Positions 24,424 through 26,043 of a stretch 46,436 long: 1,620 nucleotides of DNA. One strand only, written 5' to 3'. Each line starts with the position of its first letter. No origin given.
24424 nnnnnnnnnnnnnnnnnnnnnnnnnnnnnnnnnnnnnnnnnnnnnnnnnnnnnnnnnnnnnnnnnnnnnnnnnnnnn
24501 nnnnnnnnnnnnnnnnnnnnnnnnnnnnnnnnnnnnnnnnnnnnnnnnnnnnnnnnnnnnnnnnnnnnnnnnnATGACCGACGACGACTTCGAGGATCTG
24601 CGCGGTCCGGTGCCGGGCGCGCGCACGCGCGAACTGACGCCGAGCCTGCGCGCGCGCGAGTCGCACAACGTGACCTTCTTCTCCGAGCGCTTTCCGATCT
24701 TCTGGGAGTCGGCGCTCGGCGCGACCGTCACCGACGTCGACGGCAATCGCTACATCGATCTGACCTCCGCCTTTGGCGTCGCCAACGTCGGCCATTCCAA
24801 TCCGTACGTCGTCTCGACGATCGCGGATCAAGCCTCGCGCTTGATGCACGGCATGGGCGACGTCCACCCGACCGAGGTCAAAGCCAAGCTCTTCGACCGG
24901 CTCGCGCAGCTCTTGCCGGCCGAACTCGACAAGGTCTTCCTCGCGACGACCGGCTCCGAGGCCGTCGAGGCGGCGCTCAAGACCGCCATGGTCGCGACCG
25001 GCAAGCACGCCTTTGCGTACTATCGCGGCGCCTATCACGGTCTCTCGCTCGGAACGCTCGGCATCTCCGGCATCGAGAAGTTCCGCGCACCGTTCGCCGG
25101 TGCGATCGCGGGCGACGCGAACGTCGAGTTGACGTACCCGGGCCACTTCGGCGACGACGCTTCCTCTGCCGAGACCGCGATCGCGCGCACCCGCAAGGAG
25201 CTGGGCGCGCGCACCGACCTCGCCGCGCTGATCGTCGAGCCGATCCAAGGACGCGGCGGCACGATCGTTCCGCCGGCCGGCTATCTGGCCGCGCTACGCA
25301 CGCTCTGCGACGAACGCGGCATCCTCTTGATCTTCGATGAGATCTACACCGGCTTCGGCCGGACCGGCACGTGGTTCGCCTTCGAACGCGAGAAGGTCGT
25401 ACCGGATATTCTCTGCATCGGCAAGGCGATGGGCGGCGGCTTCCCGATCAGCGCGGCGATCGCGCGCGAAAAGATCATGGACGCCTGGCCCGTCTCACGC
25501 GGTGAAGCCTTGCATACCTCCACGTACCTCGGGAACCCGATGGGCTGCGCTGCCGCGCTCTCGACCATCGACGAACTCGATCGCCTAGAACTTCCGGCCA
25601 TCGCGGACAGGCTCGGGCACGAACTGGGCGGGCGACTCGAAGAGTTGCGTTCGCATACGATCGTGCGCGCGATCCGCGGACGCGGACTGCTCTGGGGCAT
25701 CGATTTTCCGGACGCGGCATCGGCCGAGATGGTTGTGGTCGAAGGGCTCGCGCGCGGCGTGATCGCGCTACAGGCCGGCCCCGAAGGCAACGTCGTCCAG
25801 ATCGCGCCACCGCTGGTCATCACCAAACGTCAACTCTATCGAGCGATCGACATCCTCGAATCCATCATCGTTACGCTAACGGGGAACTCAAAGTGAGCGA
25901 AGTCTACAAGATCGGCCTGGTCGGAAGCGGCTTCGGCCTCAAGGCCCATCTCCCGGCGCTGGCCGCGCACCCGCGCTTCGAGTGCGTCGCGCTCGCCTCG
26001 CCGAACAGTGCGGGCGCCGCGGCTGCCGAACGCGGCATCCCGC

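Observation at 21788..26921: Five-gene translationally coupled LuxE/LuxC-type operon without luciferase: candidate carboxylate to aldehyde to amine module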

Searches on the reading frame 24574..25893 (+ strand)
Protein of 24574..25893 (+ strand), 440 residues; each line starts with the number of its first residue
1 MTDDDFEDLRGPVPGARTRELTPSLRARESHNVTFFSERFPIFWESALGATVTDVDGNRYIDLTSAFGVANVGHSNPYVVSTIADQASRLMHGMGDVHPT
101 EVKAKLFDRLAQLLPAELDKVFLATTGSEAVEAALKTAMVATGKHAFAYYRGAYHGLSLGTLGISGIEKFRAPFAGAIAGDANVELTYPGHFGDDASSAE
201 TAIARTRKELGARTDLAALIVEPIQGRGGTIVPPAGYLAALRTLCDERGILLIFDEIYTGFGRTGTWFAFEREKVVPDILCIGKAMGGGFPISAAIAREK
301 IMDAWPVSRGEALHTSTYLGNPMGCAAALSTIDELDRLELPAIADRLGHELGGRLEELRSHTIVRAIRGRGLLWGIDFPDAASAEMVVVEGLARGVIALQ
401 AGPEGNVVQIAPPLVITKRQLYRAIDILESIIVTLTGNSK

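Call 3: search_protein_families(library=pfam, proteins=[window:24574-25893:+], max_evalue=0.01)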
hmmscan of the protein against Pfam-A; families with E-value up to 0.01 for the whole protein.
window:24574-25893:+ (440 aa): 2 families
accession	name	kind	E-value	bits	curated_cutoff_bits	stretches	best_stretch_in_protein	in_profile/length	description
PF00202.27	Aminotran_3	-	3.2e-105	352.6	30.5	1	39-432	8-403/403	Aminotransferase class-III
PF00155.27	Aminotran_1_2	-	0.0038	16.9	19.7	0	233-266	163-196/361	Aminotransferase class I and II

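Call 4: search_protein_families(library=ncbifam, proteins=[window:24574-25893:+], max_evalue=0.01)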
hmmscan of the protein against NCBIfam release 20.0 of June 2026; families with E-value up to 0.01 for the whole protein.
window:24574-25893:+ (440 aa): 70 families (the best 25 are shown)
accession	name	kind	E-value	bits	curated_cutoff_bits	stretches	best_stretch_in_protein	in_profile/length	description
NF005993.0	PRK08117.1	subfamily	3e-98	329.3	574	1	45-435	30-430/433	aspartate aminotransferase family protein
NF004426.0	PRK05769.1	equivalog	1.7e-94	317.1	552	1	13-433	12-438/441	acetyl ornithine aminotransferase family protein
NF004714.0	PRK06058.1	subfamily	3.5e-89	299.5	639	1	9-433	14-445/447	4-aminobutyrate--2-oxoglutarate transaminase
NF008570.0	PRK11522.1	equivalog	7e-86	288.6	612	1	42-434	71-456/464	putrescine aminotransferase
TIGR00707.1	argD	subfamily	4.1e-84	282.6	410.05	1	39-432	8-380/381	acetylornithine/succinylornithine family transaminase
NF002874.0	PRK03244.1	equivalog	1.1e-83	281.3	457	1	46-435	31-395/399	acetylornithine transaminase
TIGR00508.1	bioA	equivalog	1.1e-81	274.5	405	1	44-432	17-418/419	adenosylmethionine--8-amino-7-oxononanoate transaminase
NF053554.1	prodigi_MAP_PigE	equivalog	2.6e-81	274.1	850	1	44-382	404-731/837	prodigiosin MAP biosynthesis aminotransferase PigE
NF006228.0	PRK08360.1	equivalog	3.7e-81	273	608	1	40-433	23-425/443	aspartate aminotransferase family protein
TIGR00700.1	GABAtrnsam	equivalog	1.2e-78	264.6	506.65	1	39-432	14-418/420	4-aminobutyrate--2-oxoglutarate transaminase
NF005692.0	PRK07495.1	equivalog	3.6e-77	259.8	724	1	42-435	24-422/425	4-aminobutyrate--2-oxoglutarate transaminase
TIGR03372.1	putres_am_tran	equivalog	4.4e-77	259.8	658.65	1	42-425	59-435/442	putrescine aminotransferase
NF002325.0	PRK01278.1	subfamily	9.7e-76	254.9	372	1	36-436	9-390/395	acetylornithine transaminase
NF042418.1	LysJ_Th_th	equivalog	2.4e-74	250.6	700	1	48-430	26-383/386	[LysW]-aminoadipate semialdehyde transaminase LysJ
NF049939.1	HyAminethphonNHLyPbfA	equivalog_domain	1.8e-73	247.5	525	1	46-432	49-439/442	(R)-1-hydroxy-2-aminoethylphosphonate ammonia-lyase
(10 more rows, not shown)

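Call 23: search_solved_structures(query=window:24574-25893:+, max_evalue=1e-30)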
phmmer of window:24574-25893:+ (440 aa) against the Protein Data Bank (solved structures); distinct sequences matched with E-value up to 1e-30: 149 (the best 60 are shown).
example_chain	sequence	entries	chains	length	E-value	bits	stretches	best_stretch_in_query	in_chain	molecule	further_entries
4uox_A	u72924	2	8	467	1.4e-72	248.4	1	33-424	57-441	PUTRESCINE AMINOTRANSFERASE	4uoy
8cpl_A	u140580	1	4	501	1.8e-72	248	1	33-424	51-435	Putrescine aminotransferase,Immunoglobulin G-binding protein A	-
5h7d_A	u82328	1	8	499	1.8e-72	248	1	33-424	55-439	Putrescine aminotransferase,Immunoglobulin G-binding protein A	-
5x3f_A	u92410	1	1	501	1.9e-72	248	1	33-424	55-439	Putrescine aminotransferase,Immunoglobulin G-binding protein A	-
8r2p_A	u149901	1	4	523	2.1e-72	247.8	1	33-424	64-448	Putrescine aminotransferase,Immunoglobulin G-binding protein A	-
4ffc_A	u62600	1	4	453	1.3e-70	241.9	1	11-432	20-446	4-aminobutyrate aminotransferase (GabT)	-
6j2v_A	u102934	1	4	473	1.6e-68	235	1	13-432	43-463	PLP-dependent aminotransferases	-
1vef_A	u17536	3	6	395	5.2e-65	223.4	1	47-432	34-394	Acetylornithine/acetyl-lysine aminotransferase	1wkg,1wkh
4atp_A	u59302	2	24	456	8.4e-65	222.8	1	8-432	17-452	4-AMINOBUTYRATE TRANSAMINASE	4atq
6wj8_A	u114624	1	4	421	9.2e-64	219.3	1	43-432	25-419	4-aminobutyrate aminotransferase PuuE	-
6wop_A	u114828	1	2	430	9.7e-63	216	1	43-438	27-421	4-aminobutyrate transaminase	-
3q8n_A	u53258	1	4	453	1.1e-62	215.8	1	17-432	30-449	4-aminobutyrate transaminase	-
1sf2_A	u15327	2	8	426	4.1e-62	213.9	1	38-429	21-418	4-aminobutyrate aminotransferase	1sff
1szk_A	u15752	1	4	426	5.7e-62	213.4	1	38-429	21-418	4-aminobutyrate aminotransferase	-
1szs_A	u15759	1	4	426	9.8e-62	212.7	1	38-429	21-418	4-aminobutyrate aminotransferase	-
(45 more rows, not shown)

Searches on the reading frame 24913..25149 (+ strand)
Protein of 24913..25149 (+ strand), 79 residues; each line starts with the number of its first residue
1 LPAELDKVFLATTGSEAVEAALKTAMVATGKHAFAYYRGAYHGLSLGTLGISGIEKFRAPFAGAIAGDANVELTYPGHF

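Call 61: search_solved_structures(query=window:24913-25149:+, max_evalue=10, show_alignments=5)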
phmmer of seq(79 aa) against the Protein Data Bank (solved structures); distinct sequences matched with E-value up to 10: 111 (the best 60 are shown).
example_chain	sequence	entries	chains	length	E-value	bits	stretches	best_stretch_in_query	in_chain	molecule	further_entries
4ppm_A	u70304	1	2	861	1.9e-12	50.6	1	2-72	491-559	Aminotransferase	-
1vef_A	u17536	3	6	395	2e-07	34.6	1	1-63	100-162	Acetylornithine/acetyl-lysine aminotransferase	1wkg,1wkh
4uox_A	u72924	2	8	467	5.4e-07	33.3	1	2-70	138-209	PUTRESCINE AMINOTRANSFERASE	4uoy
5h7d_A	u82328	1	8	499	5.9e-07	33.2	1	2-69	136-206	Putrescine aminotransferase,Immunoglobulin G-binding protein A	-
5x3f_A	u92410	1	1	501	5.9e-07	33.1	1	2-69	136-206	Putrescine aminotransferase,Immunoglobulin G-binding protein A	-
8cpl_A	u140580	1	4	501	6.1e-07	33.1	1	2-69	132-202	Putrescine aminotransferase,Immunoglobulin G-binding protein A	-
8r2p_A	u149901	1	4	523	6.2e-07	33.1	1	2-69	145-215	Putrescine aminotransferase,Immunoglobulin G-binding protein A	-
6rl5_A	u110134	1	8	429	8.1e-07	32.7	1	11-64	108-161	Diaminobutyrate--2-oxoglutarate transaminase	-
9qgh_A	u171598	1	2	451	1.7e-06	31.7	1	2-70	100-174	Aspartate aminotransferase family protein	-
9qc2_A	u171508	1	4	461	1.7e-06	31.7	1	2-70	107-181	Aspartate aminotransferase family protein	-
9gh9_A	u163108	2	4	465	1.7e-06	31.7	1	2-70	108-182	Aspartate aminotransferase family protein | Streptomyces aminotransferase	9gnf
7vno_A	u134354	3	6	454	2.9e-06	31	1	7-54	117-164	454aa long hypothetical 4-aminobutyrate aminotransferase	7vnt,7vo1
1szu_A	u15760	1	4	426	4.3e-06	30.4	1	6-55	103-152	4-aminobutyrate aminotransferase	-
1szk_A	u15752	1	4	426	4.3e-06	30.4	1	6-55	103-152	4-aminobutyrate aminotransferase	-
1sf2_A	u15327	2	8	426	4.3e-06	30.4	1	6-55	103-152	4-aminobutyrate aminotransferase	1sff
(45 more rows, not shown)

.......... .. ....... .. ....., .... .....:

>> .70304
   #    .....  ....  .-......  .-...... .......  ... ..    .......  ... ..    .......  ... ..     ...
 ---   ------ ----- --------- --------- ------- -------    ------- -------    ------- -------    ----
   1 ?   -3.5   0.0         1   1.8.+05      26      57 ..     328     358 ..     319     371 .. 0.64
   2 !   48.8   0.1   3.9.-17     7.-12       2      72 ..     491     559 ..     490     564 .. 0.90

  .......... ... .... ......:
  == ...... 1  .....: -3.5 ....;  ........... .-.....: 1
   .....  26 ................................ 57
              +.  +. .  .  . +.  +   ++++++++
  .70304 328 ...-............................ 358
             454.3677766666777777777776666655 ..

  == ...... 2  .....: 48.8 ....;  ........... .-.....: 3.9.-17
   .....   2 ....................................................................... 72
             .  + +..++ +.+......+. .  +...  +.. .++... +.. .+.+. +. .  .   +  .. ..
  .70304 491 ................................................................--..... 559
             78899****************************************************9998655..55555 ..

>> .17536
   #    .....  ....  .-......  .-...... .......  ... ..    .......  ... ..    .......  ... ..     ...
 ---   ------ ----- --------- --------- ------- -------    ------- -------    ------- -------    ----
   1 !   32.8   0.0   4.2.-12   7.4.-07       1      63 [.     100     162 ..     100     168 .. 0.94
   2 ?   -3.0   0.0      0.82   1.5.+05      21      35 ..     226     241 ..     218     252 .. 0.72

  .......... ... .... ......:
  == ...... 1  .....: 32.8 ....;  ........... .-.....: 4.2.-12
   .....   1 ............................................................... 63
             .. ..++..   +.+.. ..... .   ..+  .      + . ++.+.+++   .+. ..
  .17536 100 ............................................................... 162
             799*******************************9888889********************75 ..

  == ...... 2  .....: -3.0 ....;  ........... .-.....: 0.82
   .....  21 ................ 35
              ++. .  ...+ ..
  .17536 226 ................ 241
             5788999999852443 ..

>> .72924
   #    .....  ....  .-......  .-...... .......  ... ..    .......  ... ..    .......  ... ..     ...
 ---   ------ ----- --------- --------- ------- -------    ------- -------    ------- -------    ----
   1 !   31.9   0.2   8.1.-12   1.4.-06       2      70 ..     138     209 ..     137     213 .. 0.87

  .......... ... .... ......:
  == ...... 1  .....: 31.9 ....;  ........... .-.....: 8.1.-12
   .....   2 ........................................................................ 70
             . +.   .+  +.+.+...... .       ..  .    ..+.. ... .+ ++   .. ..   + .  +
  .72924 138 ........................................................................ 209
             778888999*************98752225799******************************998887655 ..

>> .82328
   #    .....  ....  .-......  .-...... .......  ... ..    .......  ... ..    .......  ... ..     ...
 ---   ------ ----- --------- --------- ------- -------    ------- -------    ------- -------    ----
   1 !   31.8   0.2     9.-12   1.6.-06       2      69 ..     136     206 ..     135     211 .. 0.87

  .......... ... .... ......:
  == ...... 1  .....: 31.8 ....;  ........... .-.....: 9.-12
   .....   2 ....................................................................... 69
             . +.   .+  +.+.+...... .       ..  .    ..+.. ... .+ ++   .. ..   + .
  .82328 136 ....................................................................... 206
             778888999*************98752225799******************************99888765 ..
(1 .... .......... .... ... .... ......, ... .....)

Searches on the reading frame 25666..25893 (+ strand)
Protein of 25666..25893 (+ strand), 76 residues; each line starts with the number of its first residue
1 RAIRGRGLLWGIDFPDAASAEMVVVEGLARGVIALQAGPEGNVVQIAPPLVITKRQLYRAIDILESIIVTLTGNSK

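Call 60: search_solved_structures(query=window:25666-25893:+, max_evalue=10, show_alignments=5)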
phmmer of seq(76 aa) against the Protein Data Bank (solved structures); distinct sequences matched with E-value up to 10: 69 (the best 60 are shown).
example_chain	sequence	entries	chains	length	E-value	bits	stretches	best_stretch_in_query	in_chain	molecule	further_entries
2eo5_A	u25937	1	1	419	1.7e-07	34.7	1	3-69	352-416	419aa long hypothetical aminotransferase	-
6rl5_A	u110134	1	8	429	4.3e-07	33.4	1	3-73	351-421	Diaminobutyrate--2-oxoglutarate transaminase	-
4ffc_A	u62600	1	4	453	3.7e-06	30.4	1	4-68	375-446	4-aminobutyrate aminotransferase (GabT)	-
6j2v_A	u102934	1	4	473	5e-06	30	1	3-68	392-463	PLP-dependent aminotransferases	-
9wrf_A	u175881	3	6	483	5.8e-06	29.8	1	3-68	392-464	Broad substrate specificity amino-acid racemase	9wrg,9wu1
5viu_A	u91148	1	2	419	1e-05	29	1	3-69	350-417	Acetylornithine aminotransferase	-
1vef_A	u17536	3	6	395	1.1e-05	28.9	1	1-68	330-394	Acetylornithine/acetyl-lysine aminotransferase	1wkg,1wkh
8ht2_A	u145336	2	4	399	1.2e-05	28.8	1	3-65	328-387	Acetylornithine aminotransferase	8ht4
3r4t_A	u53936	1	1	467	1.3e-05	28.7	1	11-68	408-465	4-aminobutyrate aminotransferase GabT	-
2zuk_A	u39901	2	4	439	1.8e-05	28.2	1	3-71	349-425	Alpha-amino-epsilon-caprolactam racemase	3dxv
3dxw_A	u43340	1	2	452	2e-05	28.1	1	3-71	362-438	Alpha-amino-epsilon-caprolactam racemase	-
9wqz_A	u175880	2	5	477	2.2e-05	28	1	3-74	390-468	Alanine/serine racemase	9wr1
3oks_A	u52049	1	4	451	0.00012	25.7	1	11-68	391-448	4-aminobutyrate transaminase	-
4atp_A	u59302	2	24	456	0.00019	25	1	3-68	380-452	4-AMINOBUTYRATE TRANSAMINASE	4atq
5g4i_A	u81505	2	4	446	0.00021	24.9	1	2-56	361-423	PHOSPHOLYASE | PUTATIVE AMINOTRANSFERASE CLASS III PROTEIN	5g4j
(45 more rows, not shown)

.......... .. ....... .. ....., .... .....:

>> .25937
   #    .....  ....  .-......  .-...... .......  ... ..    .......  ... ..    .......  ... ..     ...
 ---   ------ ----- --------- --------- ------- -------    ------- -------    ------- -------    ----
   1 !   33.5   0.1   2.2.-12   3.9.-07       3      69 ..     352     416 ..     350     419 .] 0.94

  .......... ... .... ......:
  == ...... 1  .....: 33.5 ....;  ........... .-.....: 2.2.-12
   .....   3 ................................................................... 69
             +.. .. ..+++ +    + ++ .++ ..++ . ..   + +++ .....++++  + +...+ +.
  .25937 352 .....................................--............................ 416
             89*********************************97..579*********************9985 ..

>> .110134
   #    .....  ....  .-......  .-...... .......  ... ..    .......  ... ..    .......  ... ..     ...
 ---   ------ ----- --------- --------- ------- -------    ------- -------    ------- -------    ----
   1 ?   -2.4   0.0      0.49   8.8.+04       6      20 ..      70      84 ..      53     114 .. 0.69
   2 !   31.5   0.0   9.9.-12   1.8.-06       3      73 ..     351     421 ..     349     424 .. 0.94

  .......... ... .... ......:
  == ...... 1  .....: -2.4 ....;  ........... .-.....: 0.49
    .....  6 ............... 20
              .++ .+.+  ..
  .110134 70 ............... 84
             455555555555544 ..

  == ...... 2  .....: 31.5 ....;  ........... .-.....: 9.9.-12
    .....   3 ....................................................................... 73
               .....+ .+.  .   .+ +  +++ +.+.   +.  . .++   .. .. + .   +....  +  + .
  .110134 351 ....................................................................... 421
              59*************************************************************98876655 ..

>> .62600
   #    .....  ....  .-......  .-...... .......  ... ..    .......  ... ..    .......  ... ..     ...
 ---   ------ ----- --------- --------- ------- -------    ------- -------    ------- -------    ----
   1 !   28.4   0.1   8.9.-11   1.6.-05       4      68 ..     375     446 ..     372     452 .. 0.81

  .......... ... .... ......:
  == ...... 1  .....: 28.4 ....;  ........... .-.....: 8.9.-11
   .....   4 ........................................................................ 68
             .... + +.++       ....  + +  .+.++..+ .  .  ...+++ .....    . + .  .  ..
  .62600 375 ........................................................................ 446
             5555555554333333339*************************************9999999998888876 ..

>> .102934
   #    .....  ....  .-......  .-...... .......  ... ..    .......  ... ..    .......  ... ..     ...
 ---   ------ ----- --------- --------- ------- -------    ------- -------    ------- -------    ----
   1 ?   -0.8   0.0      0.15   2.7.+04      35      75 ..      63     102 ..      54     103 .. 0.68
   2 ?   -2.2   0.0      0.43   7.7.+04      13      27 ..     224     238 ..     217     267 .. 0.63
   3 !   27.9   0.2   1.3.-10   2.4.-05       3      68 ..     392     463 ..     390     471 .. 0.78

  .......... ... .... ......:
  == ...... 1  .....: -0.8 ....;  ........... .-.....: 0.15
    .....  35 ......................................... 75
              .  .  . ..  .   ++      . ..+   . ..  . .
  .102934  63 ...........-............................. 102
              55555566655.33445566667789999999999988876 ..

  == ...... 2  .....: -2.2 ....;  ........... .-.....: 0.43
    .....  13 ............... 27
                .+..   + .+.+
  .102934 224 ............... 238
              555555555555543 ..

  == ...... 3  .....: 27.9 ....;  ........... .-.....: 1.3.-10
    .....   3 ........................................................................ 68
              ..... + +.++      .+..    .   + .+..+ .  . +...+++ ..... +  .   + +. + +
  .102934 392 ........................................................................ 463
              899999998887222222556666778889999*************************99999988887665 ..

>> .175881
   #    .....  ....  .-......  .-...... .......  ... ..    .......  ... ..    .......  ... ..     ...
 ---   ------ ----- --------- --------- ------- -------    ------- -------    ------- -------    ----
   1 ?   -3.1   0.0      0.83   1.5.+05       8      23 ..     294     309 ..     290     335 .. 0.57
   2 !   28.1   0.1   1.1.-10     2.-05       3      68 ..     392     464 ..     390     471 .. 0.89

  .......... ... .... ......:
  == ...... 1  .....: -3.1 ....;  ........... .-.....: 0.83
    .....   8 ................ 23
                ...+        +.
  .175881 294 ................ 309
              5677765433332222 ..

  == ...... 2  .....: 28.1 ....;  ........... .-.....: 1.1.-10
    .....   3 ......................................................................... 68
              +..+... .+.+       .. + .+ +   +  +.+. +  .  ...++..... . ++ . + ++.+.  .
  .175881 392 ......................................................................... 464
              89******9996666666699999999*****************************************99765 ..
